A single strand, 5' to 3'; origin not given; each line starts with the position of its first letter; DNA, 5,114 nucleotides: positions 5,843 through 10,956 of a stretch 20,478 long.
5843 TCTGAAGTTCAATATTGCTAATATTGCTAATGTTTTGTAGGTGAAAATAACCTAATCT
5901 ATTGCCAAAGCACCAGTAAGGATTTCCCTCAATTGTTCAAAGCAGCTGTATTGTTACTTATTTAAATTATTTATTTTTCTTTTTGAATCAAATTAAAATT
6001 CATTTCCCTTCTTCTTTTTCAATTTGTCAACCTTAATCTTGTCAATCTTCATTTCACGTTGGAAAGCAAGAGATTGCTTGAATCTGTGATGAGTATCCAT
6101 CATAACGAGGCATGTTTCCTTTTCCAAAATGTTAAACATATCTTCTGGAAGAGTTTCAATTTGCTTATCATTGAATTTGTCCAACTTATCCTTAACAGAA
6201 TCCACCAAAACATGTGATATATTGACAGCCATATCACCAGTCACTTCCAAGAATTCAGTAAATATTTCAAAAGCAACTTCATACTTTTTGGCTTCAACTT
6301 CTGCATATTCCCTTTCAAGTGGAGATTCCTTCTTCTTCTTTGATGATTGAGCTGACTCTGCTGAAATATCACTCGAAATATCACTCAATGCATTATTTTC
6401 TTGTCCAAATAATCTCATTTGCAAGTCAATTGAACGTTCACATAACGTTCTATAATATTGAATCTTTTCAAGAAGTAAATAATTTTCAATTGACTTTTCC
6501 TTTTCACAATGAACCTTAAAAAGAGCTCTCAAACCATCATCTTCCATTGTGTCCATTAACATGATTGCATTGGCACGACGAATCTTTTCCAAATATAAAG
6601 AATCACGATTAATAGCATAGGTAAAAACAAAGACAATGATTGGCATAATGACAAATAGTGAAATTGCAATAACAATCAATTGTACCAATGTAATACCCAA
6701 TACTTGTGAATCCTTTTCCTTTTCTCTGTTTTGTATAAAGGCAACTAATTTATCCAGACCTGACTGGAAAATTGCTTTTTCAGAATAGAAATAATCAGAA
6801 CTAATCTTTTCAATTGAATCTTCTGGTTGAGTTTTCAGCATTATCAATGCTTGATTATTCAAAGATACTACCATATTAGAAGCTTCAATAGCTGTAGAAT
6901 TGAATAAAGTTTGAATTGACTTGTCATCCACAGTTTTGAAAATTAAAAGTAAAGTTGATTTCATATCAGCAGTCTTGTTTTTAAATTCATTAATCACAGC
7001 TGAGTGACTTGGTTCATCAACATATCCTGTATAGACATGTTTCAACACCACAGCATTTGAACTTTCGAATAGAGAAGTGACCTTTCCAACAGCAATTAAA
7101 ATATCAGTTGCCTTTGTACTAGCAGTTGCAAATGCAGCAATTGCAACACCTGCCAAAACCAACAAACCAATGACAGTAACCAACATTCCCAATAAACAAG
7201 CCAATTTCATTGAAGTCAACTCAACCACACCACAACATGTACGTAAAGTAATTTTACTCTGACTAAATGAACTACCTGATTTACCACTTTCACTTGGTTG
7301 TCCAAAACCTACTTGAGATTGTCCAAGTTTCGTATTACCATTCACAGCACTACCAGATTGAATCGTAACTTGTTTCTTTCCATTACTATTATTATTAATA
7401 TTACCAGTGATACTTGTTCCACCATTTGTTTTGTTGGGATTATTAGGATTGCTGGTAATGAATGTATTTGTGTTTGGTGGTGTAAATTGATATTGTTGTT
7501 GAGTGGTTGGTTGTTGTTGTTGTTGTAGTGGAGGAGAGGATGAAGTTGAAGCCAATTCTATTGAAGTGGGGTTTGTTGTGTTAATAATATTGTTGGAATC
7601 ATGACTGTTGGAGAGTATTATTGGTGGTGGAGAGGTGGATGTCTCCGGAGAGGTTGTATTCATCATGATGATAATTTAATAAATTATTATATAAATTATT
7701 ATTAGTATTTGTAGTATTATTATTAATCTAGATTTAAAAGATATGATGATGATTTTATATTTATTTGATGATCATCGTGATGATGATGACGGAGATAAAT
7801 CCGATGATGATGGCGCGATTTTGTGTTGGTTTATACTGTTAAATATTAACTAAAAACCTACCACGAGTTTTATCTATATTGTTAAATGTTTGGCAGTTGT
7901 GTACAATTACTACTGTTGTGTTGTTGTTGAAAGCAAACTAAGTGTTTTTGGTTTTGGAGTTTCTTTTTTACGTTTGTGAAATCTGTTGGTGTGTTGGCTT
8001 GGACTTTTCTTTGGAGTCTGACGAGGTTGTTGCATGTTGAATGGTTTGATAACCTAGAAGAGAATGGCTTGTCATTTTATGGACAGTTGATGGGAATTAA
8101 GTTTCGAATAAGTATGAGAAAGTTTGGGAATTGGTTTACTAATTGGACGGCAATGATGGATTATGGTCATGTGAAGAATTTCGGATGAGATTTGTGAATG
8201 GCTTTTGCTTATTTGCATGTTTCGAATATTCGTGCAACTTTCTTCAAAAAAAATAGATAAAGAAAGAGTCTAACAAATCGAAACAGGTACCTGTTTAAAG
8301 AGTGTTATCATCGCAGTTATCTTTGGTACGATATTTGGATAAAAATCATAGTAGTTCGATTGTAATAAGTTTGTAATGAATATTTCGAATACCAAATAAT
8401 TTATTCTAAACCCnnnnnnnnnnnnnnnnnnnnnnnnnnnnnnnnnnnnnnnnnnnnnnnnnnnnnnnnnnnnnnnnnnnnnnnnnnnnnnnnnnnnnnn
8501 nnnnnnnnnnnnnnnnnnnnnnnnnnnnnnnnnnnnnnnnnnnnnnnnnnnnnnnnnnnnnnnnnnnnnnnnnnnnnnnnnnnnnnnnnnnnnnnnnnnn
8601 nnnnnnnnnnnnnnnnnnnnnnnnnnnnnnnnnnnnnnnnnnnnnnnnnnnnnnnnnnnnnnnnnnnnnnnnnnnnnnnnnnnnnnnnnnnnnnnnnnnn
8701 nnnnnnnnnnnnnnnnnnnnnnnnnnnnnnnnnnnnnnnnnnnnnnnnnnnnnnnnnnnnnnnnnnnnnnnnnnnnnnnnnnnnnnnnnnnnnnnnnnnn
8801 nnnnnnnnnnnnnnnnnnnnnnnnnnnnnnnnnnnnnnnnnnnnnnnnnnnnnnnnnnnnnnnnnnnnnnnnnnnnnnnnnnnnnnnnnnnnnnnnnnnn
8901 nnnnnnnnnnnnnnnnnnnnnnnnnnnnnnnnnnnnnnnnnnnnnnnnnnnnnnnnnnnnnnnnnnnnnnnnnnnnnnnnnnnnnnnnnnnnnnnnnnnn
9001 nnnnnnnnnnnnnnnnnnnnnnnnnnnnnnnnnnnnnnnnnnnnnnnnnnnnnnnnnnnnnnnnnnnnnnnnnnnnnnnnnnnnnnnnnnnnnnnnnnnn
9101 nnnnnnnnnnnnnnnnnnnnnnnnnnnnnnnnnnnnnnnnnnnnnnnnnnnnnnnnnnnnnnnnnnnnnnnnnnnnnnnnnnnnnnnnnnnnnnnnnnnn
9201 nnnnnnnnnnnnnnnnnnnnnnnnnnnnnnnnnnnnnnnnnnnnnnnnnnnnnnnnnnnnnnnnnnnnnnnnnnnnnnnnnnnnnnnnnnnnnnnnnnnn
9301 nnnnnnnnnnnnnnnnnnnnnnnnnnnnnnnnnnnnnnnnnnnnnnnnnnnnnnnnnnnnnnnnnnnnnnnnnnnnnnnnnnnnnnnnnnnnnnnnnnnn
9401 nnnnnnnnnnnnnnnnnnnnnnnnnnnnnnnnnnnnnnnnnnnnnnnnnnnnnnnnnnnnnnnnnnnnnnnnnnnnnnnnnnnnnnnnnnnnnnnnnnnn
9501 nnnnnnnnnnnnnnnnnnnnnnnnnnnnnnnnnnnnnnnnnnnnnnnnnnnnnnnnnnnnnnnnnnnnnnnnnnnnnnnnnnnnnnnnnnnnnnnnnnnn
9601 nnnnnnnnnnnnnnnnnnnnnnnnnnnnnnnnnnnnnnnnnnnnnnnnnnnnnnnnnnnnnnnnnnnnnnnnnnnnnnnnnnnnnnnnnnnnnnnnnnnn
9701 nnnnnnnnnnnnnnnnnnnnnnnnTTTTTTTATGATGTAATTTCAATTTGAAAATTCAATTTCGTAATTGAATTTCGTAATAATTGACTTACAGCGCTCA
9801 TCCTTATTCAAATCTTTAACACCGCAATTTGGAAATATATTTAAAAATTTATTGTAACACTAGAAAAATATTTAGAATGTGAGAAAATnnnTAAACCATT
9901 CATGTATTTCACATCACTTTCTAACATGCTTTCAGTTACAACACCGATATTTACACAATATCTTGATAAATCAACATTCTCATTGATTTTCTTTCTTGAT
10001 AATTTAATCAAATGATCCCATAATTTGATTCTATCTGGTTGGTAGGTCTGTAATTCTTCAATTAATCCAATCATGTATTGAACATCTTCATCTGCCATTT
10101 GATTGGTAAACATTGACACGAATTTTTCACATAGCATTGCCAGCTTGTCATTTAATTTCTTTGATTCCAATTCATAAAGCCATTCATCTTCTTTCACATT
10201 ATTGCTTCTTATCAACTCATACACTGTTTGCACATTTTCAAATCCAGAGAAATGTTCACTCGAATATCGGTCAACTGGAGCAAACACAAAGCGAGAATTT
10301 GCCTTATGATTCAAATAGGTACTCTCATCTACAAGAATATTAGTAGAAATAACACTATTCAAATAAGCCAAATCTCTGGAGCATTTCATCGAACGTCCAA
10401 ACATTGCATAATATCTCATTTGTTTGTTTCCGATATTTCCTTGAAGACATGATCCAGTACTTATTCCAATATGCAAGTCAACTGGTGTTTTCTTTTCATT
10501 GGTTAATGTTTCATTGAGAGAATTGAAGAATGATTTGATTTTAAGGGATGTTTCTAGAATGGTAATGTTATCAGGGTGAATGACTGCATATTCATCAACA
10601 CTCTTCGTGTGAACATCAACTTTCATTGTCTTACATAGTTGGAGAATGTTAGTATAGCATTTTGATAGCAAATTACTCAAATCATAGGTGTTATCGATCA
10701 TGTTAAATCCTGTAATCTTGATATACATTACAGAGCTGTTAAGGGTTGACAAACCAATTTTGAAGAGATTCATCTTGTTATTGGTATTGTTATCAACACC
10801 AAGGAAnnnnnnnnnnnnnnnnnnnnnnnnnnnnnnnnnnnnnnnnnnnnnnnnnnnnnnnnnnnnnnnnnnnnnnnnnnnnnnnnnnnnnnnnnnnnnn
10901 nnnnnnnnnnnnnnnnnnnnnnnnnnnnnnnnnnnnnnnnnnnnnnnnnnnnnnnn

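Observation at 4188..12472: Subtelomeric cluster of G-protein/cyclic-nucleotide signalling genes, including a two-TM 'sensor-RGS' receptor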

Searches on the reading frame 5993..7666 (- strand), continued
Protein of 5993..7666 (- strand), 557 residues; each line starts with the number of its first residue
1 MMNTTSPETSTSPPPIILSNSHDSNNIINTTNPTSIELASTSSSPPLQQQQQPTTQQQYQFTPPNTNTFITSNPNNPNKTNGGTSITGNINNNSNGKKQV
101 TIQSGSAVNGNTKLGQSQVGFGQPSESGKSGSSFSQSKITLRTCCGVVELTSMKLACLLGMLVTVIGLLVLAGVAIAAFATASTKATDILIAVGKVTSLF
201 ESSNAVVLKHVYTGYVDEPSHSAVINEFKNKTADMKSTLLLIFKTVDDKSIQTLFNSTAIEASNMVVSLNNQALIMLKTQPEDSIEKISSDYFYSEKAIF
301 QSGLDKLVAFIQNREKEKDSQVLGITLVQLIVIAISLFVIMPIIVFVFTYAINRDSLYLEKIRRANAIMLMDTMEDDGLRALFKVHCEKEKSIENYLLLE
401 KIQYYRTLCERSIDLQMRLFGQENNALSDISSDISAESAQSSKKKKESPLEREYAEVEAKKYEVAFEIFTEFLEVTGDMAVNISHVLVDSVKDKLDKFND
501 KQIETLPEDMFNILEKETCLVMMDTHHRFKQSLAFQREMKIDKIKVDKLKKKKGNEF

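Call 68: search_protein_families(library=pfam, proteins=[P0142, P0147, P0148, P0155, P0159, P0163, P0165, P0170, P0175, P0160], max_evalue=0.0001)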
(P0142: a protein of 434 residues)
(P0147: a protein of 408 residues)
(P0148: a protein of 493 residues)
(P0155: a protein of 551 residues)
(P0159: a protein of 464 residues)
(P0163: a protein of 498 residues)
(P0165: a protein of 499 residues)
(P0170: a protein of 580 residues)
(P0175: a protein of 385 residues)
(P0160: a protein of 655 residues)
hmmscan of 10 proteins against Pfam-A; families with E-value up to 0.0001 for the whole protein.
P0142 (434 aa): 1 family
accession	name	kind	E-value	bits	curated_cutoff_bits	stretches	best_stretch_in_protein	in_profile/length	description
PF00211.25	Guanylate_cyc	-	8.8e-48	162.8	21.9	1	226-404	3-182/183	Adenylate and Guanylate cyclase catalytic domain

P0147 (408 aa): 1 family
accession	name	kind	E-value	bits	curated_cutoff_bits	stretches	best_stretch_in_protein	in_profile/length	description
PF00211.25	Guanylate_cyc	-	1.8e-60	204.1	21.9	1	227-404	4-182/183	Adenylate and Guanylate cyclase catalytic domain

P0148 (493 aa): 6 families
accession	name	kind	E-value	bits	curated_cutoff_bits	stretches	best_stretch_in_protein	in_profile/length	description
PF08447.18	PAS_3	-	4.9e-38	129.7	25.6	2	260-345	2-88/89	PAS fold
PF13426.13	PAS_9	-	1.1e-18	67.8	27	1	377-473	5-99/103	PAS domain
PF00989.32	PAS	-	3.7e-16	59.6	22.6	1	364-430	1-67/113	PAS fold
PF08448.16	PAS_4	-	3.7e-10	40.5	23.1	1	370-473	1-103/110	PAS fold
PF14598.12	PAS_11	-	4.9e-10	39.8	25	1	379-470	7-99/109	PAS domain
PF13188.13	PAS_8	-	1.9e-08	34.3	21.8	1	364-418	1-55/65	PAS domain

P0155 (551 aa): 1 family
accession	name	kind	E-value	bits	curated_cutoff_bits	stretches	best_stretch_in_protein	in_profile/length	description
PF02518.31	HATPase_c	-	7.4e-16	59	26.4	1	431-541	4-110/111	Histidine kinase-, DNA gyrase B-, and HSP90-like ATPase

P0159 (464 aa): 2 families
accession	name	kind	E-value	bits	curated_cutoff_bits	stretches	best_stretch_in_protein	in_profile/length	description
PF02518.31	HATPase_c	-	9.8e-29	100.5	26.4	1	349-458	2-108/111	Histidine kinase-, DNA gyrase B-, and HSP90-like ATPase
PF00512.31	HisKA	-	1.4e-18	67.2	26.9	1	233-301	1-66/66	His Kinase A (phospho-acceptor) domain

P0163 (498 aa): 1 family
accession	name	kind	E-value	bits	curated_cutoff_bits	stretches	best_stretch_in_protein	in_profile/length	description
PF07228.17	SpoIIE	-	7.1e-34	117.9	25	1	295-491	3-191/192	Stage II sporulation protein E (SpoIIE)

P0165 (499 aa): 3 families
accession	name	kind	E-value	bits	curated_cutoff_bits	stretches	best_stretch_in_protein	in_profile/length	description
PF02518.31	HATPase_c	-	1.2e-27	97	26.4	1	376-484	3-110/111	Histidine kinase-, DNA gyrase B-, and HSP90-like ATPase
PF00512.31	HisKA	-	1.6e-08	34.9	26.9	1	268-332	2-63/66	His Kinase A (phospho-acceptor) domain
PF14501.12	HATPase_c_5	-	9e-08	32.4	22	1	377-470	4-91/102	GHKL domain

P0170 (580 aa): 2 families
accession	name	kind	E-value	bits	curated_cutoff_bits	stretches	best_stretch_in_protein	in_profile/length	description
PF02518.31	HATPase_c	-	4.9e-29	101.4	26.4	1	356-469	1-108/111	Histidine kinase-, DNA gyrase B-, and HSP90-like ATPase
PF00512.31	HisKA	-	3.3e-21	75.5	26.9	1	244-308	1-65/66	His Kinase A (phospho-acceptor) domain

P0175 (385 aa): 1 family
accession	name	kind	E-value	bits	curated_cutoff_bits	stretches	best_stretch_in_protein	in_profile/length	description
PF00990.26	GGDEF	-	9.5e-39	133.2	23.8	1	207-368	2-161/161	Diguanylate cyclase, GGDEF domain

P0160 (655 aa): 1 family
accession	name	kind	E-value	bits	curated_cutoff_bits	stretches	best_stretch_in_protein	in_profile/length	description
PF02518.31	HATPase_c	-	6.1e-20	72.2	26.4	1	540-650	2-110/111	Histidine kinase-, DNA gyrase B-, and HSP90-like ATPase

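Call 71: find_encoding_contigs(protein=P0142, flank=4000, max_places=2)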
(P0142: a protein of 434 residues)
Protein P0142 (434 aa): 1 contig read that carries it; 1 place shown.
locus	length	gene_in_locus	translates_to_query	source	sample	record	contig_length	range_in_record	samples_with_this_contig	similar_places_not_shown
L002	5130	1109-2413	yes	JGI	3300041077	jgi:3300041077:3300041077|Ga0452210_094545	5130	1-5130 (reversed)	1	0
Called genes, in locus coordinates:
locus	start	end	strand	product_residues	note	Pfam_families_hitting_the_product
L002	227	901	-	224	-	-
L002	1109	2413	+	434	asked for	PF00211:Guanylate_cyc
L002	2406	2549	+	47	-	-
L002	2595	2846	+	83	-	-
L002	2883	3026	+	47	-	-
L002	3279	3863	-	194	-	-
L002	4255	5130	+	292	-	?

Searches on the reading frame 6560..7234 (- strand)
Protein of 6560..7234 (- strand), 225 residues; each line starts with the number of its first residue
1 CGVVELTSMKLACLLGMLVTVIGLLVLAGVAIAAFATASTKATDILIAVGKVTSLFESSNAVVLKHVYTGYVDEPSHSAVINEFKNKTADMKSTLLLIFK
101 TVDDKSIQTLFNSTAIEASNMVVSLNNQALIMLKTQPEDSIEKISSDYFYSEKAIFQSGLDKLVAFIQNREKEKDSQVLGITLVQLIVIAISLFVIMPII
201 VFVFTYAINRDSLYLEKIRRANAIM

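Call 40: search_protein_families(library=pfam, proteins=[window:6560-7234:-], max_evalue=10)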
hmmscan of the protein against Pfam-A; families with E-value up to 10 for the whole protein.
seq(225 aa): 3 families
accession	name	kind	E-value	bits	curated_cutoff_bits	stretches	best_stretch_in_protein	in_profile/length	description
PF02009.21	RIFIN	-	0.06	13.7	32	1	4-204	104-307/327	Rifin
PF03935.22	SKN1_KRE6_Sbg1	-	0.2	10.5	30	1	167-205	30-68/501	Beta-glucan synthesis-associated protein SKN1/KRE6/Sbg1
PF12666.12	PrgI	-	0.22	12.5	27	1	174-204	10-40/91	PrgI family protein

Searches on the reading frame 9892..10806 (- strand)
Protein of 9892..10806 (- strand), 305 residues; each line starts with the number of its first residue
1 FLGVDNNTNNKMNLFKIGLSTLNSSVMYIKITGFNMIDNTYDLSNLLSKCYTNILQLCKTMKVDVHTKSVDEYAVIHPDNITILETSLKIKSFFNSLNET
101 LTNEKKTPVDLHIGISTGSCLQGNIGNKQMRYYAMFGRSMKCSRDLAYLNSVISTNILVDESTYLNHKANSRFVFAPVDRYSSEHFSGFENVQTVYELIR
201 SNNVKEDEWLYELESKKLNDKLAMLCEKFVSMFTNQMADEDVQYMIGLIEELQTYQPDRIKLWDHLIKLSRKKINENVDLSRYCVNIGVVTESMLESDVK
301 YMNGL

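Call 17: search_solved_structures(query=window:9892-10806:-, max_evalue=1, show_alignments=3)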
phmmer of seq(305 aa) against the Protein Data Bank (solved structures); distinct sequences matched with E-value up to 1: 16.
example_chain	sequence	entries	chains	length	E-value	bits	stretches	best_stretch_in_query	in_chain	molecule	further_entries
4ni2_A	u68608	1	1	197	0.00013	24.5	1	23-180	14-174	Guanylate cyclase soluble subunit alpha-3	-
3uvj_A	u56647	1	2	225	0.0002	23.9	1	23-180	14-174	Guanylate cyclase soluble subunit alpha-3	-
6jt0_A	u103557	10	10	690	0.0012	21.3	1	23-180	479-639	Guanylate cyclase soluble subunit alpha-1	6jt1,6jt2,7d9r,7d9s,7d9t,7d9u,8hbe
2w01_A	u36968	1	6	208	0.02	17.4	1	89-142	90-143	ADENYLATE CYCLASE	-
9oxn_B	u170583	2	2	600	0.037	16.5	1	68-165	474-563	Guanylate cyclase soluble subunit beta-1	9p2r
6pas_B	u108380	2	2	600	0.037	16.5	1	68-165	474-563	Soluble guanylyl cyclase beta-1 subunit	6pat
1yk9_A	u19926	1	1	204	0.041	16.3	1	25-151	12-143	Adenylate cyclase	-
3r5g_A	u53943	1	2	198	0.061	15.8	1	107-164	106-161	CyaB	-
6fht_A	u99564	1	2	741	0.13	14.6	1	90-142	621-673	Bacteriophytochrome,Adenylate cyclase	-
4p2f_A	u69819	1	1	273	0.13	14.6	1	25-147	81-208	Adenylate cyclase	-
8buz_A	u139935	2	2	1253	0.15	14.4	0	107-168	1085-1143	Adenylate cyclase type 8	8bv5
9ygn_A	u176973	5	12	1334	0.17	14.3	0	81-155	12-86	Spike glycoprotein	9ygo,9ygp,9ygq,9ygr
6pas_A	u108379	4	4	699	0.19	14.1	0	100-144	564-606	Soluble guanylyl cyclase alpha-1 subunit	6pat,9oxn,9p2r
4p2m_A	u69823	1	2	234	0.31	13.4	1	25-152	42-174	Adenylate cyclase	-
7yz9_A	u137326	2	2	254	0.38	13.1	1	25-152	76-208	Adenylate cyclase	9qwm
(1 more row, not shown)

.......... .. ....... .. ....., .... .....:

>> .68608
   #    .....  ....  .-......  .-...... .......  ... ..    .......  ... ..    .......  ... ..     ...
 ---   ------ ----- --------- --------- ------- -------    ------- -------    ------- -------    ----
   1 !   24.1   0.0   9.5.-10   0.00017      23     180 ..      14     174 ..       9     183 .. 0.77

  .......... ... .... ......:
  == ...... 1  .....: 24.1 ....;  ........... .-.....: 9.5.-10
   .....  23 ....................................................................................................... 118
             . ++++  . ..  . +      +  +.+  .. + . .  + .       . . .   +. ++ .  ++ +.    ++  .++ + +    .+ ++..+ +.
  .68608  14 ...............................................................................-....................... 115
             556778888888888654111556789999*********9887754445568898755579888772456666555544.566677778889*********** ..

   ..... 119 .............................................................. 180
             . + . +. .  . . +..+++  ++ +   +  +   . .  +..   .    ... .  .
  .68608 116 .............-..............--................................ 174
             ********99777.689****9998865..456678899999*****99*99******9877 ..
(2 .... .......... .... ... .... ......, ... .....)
